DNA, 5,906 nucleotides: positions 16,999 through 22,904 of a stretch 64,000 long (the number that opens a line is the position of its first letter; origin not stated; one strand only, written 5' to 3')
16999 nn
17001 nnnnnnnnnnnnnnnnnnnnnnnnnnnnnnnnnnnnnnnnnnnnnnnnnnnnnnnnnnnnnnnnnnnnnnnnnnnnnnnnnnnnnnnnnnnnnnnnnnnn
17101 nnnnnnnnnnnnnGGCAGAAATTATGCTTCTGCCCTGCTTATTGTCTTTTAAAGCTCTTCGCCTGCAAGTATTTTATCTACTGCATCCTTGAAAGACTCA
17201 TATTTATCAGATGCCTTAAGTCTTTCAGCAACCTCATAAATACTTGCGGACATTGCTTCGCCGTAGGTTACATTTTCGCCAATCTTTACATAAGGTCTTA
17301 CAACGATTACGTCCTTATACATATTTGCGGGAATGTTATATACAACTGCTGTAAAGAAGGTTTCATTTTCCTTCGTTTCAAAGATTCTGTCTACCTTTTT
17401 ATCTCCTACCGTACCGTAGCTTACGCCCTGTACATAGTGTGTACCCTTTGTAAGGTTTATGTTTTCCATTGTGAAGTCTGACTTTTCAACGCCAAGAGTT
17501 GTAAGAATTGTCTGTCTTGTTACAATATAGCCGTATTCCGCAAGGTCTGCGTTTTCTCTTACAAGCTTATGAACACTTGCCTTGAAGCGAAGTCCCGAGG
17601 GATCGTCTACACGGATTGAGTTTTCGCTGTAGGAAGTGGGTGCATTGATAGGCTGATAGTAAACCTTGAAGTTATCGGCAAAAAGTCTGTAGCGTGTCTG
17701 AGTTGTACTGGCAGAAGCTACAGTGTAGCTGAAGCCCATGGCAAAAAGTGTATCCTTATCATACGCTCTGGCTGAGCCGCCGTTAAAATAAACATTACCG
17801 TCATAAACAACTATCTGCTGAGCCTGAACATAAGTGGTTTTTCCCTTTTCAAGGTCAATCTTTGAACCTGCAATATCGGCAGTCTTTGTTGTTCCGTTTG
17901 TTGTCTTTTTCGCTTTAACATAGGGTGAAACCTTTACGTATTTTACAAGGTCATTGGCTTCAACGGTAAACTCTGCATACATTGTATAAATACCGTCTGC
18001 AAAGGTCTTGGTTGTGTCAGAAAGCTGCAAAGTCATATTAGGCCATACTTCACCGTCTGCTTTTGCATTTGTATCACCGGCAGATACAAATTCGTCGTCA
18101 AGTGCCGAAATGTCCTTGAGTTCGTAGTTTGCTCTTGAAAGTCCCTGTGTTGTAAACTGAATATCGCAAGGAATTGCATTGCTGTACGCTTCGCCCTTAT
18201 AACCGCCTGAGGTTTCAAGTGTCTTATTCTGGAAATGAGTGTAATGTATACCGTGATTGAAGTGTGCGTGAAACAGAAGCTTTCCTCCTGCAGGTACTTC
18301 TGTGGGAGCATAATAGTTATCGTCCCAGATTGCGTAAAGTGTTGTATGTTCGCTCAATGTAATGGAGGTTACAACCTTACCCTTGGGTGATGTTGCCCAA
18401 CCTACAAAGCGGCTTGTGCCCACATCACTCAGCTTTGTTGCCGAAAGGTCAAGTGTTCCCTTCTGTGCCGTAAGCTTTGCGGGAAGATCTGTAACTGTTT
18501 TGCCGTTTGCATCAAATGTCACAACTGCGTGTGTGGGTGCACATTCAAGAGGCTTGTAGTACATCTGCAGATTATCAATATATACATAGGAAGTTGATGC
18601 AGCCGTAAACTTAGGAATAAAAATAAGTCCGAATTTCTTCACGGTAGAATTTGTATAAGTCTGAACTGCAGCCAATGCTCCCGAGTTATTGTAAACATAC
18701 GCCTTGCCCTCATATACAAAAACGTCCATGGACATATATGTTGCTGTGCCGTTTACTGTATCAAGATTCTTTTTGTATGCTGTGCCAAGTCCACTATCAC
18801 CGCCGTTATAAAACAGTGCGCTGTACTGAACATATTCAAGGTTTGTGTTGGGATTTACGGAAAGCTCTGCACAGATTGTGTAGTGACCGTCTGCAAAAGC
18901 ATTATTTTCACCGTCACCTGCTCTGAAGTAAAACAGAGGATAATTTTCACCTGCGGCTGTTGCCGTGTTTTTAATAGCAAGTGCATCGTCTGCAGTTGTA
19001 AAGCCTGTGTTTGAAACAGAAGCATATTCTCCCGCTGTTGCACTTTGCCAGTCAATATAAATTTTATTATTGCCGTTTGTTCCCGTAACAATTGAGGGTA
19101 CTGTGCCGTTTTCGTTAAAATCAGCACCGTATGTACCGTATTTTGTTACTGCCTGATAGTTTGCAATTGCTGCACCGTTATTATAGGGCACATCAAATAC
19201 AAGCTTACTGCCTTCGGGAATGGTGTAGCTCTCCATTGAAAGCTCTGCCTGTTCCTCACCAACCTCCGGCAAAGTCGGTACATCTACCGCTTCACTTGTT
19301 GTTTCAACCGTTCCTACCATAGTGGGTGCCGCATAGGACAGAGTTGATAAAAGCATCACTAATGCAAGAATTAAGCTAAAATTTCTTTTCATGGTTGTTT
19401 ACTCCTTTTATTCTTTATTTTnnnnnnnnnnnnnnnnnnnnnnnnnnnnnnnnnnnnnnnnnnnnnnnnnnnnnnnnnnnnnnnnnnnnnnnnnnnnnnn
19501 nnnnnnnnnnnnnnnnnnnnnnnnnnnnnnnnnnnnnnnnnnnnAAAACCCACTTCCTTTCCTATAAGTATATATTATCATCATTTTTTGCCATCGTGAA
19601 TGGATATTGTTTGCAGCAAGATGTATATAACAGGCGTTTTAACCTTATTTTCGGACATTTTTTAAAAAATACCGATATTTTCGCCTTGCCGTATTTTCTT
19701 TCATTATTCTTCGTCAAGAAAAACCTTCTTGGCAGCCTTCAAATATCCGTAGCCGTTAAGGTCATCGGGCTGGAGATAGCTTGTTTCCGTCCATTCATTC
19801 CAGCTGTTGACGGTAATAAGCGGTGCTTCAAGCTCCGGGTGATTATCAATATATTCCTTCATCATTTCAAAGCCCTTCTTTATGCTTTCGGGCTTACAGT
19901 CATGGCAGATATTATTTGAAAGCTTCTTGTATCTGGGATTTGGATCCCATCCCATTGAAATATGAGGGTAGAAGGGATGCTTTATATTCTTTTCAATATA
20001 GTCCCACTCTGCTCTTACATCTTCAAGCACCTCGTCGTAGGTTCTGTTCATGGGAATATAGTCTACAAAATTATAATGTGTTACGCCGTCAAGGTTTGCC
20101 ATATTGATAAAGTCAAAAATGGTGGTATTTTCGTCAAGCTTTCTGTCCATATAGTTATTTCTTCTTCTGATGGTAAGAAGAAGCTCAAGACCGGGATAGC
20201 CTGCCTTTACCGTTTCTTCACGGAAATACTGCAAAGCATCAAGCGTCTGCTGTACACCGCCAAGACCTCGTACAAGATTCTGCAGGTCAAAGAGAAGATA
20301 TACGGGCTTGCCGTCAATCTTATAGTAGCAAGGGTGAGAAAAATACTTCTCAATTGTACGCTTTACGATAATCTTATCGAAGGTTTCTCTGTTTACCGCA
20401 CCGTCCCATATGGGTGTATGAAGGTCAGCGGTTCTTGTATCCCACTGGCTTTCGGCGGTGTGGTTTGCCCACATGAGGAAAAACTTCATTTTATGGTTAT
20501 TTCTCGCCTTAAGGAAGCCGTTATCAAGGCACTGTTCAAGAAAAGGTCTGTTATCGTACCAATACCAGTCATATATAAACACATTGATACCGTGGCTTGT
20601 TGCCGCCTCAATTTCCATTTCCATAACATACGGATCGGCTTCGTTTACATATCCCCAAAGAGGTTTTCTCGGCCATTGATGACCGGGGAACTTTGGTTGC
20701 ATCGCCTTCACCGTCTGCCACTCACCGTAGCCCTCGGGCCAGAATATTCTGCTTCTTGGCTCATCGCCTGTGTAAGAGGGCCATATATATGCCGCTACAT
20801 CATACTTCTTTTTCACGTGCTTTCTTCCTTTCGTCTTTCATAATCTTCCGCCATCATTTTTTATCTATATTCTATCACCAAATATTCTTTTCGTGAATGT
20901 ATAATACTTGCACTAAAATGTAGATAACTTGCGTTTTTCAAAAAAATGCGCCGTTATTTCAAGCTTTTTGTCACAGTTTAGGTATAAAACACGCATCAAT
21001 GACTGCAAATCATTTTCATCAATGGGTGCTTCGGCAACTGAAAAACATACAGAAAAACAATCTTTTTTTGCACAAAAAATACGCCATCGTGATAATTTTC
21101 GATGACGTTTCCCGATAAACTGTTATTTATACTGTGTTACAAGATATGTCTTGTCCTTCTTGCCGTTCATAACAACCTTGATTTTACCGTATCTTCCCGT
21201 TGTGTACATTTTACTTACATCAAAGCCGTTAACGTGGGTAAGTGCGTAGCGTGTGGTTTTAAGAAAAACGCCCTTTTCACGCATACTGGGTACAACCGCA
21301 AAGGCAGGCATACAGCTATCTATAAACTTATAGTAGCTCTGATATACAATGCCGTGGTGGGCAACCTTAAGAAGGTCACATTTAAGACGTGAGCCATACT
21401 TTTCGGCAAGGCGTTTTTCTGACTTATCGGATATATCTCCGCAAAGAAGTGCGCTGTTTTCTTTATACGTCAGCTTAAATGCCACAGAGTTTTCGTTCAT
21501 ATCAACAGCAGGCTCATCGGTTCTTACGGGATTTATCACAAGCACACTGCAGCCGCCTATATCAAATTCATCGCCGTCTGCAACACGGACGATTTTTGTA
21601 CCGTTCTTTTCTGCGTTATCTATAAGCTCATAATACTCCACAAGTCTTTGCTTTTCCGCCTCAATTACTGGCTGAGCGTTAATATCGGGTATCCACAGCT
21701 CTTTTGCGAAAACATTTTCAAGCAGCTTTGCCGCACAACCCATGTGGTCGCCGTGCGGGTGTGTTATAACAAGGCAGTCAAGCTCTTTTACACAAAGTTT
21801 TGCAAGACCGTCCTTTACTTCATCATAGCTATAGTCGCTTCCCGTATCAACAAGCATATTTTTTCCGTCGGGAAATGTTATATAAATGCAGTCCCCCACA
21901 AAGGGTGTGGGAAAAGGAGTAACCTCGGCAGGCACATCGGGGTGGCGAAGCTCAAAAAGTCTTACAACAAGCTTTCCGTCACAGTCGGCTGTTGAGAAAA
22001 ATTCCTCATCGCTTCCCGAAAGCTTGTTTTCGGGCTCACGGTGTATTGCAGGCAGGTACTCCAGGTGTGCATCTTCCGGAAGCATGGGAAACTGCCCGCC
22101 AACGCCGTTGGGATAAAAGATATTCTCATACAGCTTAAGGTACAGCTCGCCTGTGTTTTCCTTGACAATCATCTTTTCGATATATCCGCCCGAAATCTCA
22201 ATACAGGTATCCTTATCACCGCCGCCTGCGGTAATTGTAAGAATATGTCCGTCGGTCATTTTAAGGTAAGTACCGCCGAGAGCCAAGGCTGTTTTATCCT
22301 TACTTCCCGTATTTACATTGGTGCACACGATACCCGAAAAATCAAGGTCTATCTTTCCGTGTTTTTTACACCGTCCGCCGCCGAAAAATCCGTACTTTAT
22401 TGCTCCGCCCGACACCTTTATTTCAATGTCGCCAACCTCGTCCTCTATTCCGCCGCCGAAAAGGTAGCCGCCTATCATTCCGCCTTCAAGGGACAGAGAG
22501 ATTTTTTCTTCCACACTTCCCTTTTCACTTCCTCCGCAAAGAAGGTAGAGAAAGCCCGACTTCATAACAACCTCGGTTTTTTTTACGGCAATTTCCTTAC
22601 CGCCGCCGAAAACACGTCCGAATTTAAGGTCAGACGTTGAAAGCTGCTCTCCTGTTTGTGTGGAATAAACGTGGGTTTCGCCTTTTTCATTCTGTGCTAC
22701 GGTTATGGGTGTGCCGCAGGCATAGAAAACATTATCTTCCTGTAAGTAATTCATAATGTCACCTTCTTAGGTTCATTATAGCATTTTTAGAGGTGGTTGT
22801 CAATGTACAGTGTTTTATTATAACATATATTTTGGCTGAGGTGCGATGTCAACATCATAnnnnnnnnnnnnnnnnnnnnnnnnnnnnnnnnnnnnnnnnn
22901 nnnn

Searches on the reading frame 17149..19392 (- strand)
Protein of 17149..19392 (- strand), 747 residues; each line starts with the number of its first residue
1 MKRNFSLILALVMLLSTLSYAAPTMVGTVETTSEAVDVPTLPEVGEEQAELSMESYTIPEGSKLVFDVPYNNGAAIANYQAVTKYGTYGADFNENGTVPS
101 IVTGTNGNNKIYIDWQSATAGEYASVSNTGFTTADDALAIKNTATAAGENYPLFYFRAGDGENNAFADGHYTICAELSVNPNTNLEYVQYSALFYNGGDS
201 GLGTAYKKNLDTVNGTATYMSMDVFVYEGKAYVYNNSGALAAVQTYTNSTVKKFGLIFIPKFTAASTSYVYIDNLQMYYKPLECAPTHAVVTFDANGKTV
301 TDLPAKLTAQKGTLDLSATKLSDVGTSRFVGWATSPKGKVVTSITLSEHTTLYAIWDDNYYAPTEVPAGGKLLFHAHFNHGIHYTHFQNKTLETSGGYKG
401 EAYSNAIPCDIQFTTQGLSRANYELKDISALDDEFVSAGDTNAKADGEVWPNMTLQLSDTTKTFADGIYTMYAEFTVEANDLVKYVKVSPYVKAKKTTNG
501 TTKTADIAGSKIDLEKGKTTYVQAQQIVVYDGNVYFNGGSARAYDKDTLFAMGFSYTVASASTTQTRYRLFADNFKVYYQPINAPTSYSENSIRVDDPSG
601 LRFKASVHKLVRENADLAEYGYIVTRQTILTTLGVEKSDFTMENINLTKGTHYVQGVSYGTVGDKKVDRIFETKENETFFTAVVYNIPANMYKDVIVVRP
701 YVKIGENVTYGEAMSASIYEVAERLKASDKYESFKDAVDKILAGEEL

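Call 7: search_protein_families(library=pfam, proteins=[window:17149-19392:-], max_evalue=0.01)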
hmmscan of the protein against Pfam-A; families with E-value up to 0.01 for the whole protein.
window:17149-19392:- (747 aa): 0 families

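Call 9: search_protein_families(library=ncbifam, proteins=[window:17149-19392:-], max_evalue=1)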
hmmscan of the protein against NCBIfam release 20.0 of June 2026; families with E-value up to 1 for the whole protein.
window:17149-19392:- (747 aa): 0 families

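Call 21: search_solved_structures(query=window:17149-19392:-, max_evalue=1)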
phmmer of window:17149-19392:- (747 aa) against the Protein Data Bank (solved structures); distinct sequences matched with E-value up to 1: 0.

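Call 84: search_protein_families(library=padloc, proteins=[window:17149-19392:-], max_evalue=1)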
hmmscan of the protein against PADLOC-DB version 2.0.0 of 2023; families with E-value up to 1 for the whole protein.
window:17149-19392:- (747 aa): 0 families

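Call 85: search_protein_families(library=phrogs, proteins=[window:17149-19392:-], max_evalue=1)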
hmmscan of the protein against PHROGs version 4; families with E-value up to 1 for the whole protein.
window:17149-19392:- (747 aa): 0 families

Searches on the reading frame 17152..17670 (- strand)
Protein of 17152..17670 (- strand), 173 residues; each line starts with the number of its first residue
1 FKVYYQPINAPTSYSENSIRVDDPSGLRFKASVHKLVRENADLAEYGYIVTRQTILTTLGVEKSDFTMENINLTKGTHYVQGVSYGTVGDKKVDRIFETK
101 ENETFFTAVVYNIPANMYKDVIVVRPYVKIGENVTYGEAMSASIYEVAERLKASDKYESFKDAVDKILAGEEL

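Call 56: find_homologous_proteins(query=A6, max_evalue=0.00001)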
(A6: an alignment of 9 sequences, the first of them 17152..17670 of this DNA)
Query A6 (9 sequences) (173 aa, profile of the alignment): 4 proteins with E <= 0.00001 among 3120 candidates.
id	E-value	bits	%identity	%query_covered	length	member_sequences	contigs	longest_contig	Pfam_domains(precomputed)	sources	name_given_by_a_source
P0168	2.5e-43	165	60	96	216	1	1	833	-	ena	-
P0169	7.9e-25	105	66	61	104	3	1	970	-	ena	-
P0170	5.9e-22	96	71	50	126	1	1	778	-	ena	-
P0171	3.6e-21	93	30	76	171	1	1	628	-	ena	-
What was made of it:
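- Tried and rejected: A profile search for more CTD proteins returned only 4 fragments (call 56), so I could not run a family-wide scan for fused tails.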

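Call 69: predict_structure(alignment_id=A7)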
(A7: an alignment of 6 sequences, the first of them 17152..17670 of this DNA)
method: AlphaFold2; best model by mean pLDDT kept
length: 173 residues; sequences in the alignment: 6
mean_pLDDT: 59.0   pTM: 0.54
mean pLDDT of the five models: 59.0, 54.5, 52.2, 44.7, 40.6
residues with pLDDT >= 90: 0; 70-90: 60; 50-70: 59; < 50: 54
segments of 3 or more residues with pLDDT < 50: 1-25, 72-88, 90-99
pLDDT, mean of each block of 10 residues (from residue 1): 24 38 47 56 62 74 69 43 43 43 57 71 69 71 76 76 82 70
secondary structure, 60 per line:
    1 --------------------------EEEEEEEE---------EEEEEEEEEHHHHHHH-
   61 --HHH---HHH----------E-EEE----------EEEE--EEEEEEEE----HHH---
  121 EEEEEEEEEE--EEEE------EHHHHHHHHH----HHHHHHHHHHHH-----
elements in order: E27-34 E44-52 H53-59 E84-86 E97-100 E103-110 E121-130 E133-136 H144-152 H157-168
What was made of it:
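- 17152..17670 (-): C-terminal domain (CTD, aa 575-747): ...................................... The AF2 model is a low-confidence beta-sandwich plus two helices, pLDDT 59 (call 69).
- Closest known: Split or strand-donating Ig-like domains. Same: The CTD is predicted, weakly, to be a beta-sandwich (call 69).
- The CTD model is of low confidence (call 69).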

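Call 71: fold_search(model_id=the predicted structure, library=pdb)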
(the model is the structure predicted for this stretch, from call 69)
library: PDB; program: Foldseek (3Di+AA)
matches with E <= 10: 598; with E <= 0.001: 0
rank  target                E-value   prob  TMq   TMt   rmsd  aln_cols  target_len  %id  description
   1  4adf_M                1.4e-01  0.38  0.26  0.25   6.2       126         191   11  CRYSTAL STRUCTURE OF THE HUMAN COLONY-STIMULATING FACTOR 1 (hCSF-1) CYTOKINE IN COMPLEX WITH THE VIRAL RECEPTOR BARF1 (released 2012-08-22)
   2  4adf_A                2.0e-01  0.28  0.26  0.24   6.4       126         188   11  CRYSTAL STRUCTURE OF THE HUMAN COLONY-STIMULATING FACTOR 1 (hCSF-1) CYTOKINE IN COMPLEX WITH THE VIRAL RECEPTOR BARF1 (released 2012-08-22)
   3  4adf_B                2.0e-01  0.28  0.26  0.24   6.3       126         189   11  CRYSTAL STRUCTURE OF THE HUMAN COLONY-STIMULATING FACTOR 1 (hCSF-1) CYTOKINE IN COMPLEX WITH THE VIRAL RECEPTOR BARF1 (released 2012-08-22)
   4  4adf_F                2.1e-01  0.28  0.26  0.24   6.4       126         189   11  CRYSTAL STRUCTURE OF THE HUMAN COLONY-STIMULATING FACTOR 1 (hCSF-1) CYTOKINE IN COMPLEX WITH THE VIRAL RECEPTOR BARF1 (released 2012-08-22)
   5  7pi3_b                2.1e-01  0.18  0.23  0.20   6.9       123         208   12  PfCyRPA bound to Fab fragments from monoclonal antibodies Cy.003, Cy.004 and Cy.007 (released 2022-02-09)
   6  4adf_C                2.3e-01  0.28  0.26  0.25   6.2       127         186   12  CRYSTAL STRUCTURE OF THE HUMAN COLONY-STIMULATING FACTOR 1 (hCSF-1) CYTOKINE IN COMPLEX WITH THE VIRAL RECEPTOR BARF1 (released 2012-08-22)
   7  4adf_E                2.4e-01  0.23  0.24  0.23   7.2       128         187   12  CRYSTAL STRUCTURE OF THE HUMAN COLONY-STIMULATING FACTOR 1 (hCSF-1) CYTOKINE IN COMPLEX WITH THE VIRAL RECEPTOR BARF1 (released 2012-08-22)
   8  3ijh_A                2.7e-01  0.13  0.22  0.19   7.3       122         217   12  Structure of S67-27 in Complex with Ko (released 2009-10-06)
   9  4j1u_C                2.7e-01  0.09  0.20  0.17   8.2       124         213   14  Crystal structure of antibody 93F3 unstable variant (released 2013-03-13)
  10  9mia_L                2.9e-01  0.33  0.25  0.38   6.2       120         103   10  206-3G08 Fab in complex with HIV-1 GT1.1 v4.1 SOSIP Env trimer and RM20A3 Fab (released 2025-05-21)
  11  8ew6_W                3.0e-01  0.28  0.26  0.35   6.3       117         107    4  Anti-human CD8 VHH complex with CD8 alpha (released 2022-11-23)
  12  3s96_D                3.2e-01  0.09  0.18  0.17   8.7       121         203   12  Crystal structure of 3B5H10 (released 2012-02-15)
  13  4adf_N                3.4e-01  0.23  0.26  0.25   6.2       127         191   12  CRYSTAL STRUCTURE OF THE HUMAN COLONY-STIMULATING FACTOR 1 (hCSF-1) CYTOKINE IN COMPLEX WITH THE VIRAL RECEPTOR BARF1 (released 2012-08-22)
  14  2xfg_B                3.4e-01  0.04  0.14  0.14  16.0       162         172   11  Reassembly and co-crystallization of a family 9 processive endoglucanase from separately expressed GH9 and CBM3c modul (released 2011-06-22)
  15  7x8w_L                3.6e-01  0.21  0.26  0.34   6.8       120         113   10  The SARS-CoV-2 receptor binding domain bound with the Fab fragment of a human neutralizing antibody Ab354 (released 2022-12-07)
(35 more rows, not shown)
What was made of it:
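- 17152..17670 (-): Foldseek against PDB finds nothing significant (call 71).
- Tried and rejected: The CTD structure model had pLDDT 59, and Foldseek against PDB had a best E of 0.14 (calls 69, 71).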

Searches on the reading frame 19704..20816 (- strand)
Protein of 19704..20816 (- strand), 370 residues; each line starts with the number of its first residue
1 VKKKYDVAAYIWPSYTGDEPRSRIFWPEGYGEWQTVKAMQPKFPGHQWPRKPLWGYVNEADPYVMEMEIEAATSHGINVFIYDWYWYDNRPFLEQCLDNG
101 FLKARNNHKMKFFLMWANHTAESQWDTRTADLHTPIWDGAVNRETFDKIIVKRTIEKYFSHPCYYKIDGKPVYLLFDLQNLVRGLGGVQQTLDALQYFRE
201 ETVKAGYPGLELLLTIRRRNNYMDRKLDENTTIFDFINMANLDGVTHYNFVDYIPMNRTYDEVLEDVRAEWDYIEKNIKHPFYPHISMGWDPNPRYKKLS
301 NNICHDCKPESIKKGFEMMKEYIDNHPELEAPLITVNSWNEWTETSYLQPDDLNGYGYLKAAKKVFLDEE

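Call 7: search_protein_families(library=pfam, proteins=[window:19704-20816:-], max_evalue=0.01)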
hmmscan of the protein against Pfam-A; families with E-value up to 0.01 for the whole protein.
window:19704-20816:- (370 aa): 2 families
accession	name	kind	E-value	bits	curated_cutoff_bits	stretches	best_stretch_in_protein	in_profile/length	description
PF14307.12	Glyco_tran_WbsX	-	7.7e-45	154.3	25.1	1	24-361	17-349/350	Glycosyltransferase WbsX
PF16317.11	Glyco_hydro_99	-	7.9e-05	22.4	33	1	57-177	65-162/341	Glycosyl hydrolase family 99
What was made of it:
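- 19704..20816 (-): 370-aa WbsX-like protein without a signal peptide, ending 160 nt upstream of copy 1. Call 7 (PF14307, E 8e-45).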

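Call 9: search_protein_families(library=ncbifam, proteins=[window:19704-20816:-], max_evalue=1)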
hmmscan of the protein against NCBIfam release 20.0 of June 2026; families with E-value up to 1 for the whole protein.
window:19704-20816:- (370 aa): 0 families

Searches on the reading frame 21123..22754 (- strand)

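Call 7: search_protein_families(library=pfam, proteins=[window:21123-22754:-], max_evalue=0.01)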
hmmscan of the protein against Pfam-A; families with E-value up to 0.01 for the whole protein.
window:21123-22754:- (543 aa): 4 families
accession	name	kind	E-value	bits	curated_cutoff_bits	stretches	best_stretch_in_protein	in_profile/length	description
PF00753.33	Lactamase_B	-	3.2e-14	53.8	22.7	1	283-474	2-178/196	Metallo-beta-lactamase superfamily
PF12706.13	Lactamase_B_2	-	4.7e-06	26.8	27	1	299-446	2-148/200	Beta-lactamase superfamily domain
PF16661.11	Lactamase_B_6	-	0.0047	16.8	27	1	296-395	5-107/193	Metallo-beta-lactamase superfamily domain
PF19583.5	ODP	-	0.0053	17.1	27.2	0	291-395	6-97/194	ODP family beta lactamase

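Call 9: search_protein_families(library=ncbifam, proteins=[window:21123-22754:-], max_evalue=1)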
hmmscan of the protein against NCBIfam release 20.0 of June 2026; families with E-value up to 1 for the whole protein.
window:21123-22754:- (543 aa): 27 families (the best 25 are shown)
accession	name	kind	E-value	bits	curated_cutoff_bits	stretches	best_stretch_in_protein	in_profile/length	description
TIGR00361.1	ComEC_Rec2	equivalog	6.8e-17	60.9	190.05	1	287-492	451-634/663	DNA internalization-related competence protein ComEC/Rec2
NF049846.1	blaAHM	exception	2.5e-14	52.9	590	1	287-492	73-264/304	AHM family subclass B3-like metallo-beta-lactamase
NF008580.0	PRK11539.1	equivalog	6.3e-09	34.7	969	1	389-492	592-693/758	ComEC family protein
NF041809.1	Avs1a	equivalog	1.2e-08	34.1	420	2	287-347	7-69/387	AVAST type 1 anti-phage system MBL fold metallo-hydrolase Avs1a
NF058524.1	6A-MBL_enzyme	equivalog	3e-07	29.9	220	2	399-467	174-254/346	anti-phage 6A-MBL system MBL-fold protein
NF033105.1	bla_subclass_B3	equivalog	2.2e-05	23.9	240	1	291-404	27-138/257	subclass B3 metallo-beta-lactamase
NF053820.1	MBLfold_Strvi7410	exception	2.5e-05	23.9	525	1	289-347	25-87/343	Strvi_7410 family MBL fold metallo-hydrolase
NF012229.1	bla_class_B_core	domain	3.8e-05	23.9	100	1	294-347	21-74/139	metallo-beta-lactamase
NF000454.2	blaCPS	exception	0.00045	20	620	1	291-351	55-117/290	CPS family subclass B3 metallo-beta-lactamase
NF000455.2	blaESP-1_fam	exception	0.0012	18.4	600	1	291-355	55-120/290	ESP-1 family subclass B3 metallo-beta-lactamase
NF002553.0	PRK02113.1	equivalog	0.0012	18.3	386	1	294-372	41-112/252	MBL fold metallo-hydrolase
NF038231.1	MBL_Geo_Pelo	equivalog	0.0037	16.9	360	1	296-370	42-111/250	GPMC system MBL fold metallohydrolase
TIGR03675.1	arCOG00543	equivalog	0.0078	14.5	580.2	1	289-344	190-248/631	beta-CASP ribonuclease aCPSF1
NF040469.1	blaEFM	exception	0.012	14.7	610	1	286-365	65-147/302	EFM family subclass B3 metallo-beta-lactamase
NF040470.1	blaEAM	exception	0.022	13.8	660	1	290-403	84-197/318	EAM family subclass B3 metallo-beta-lactamase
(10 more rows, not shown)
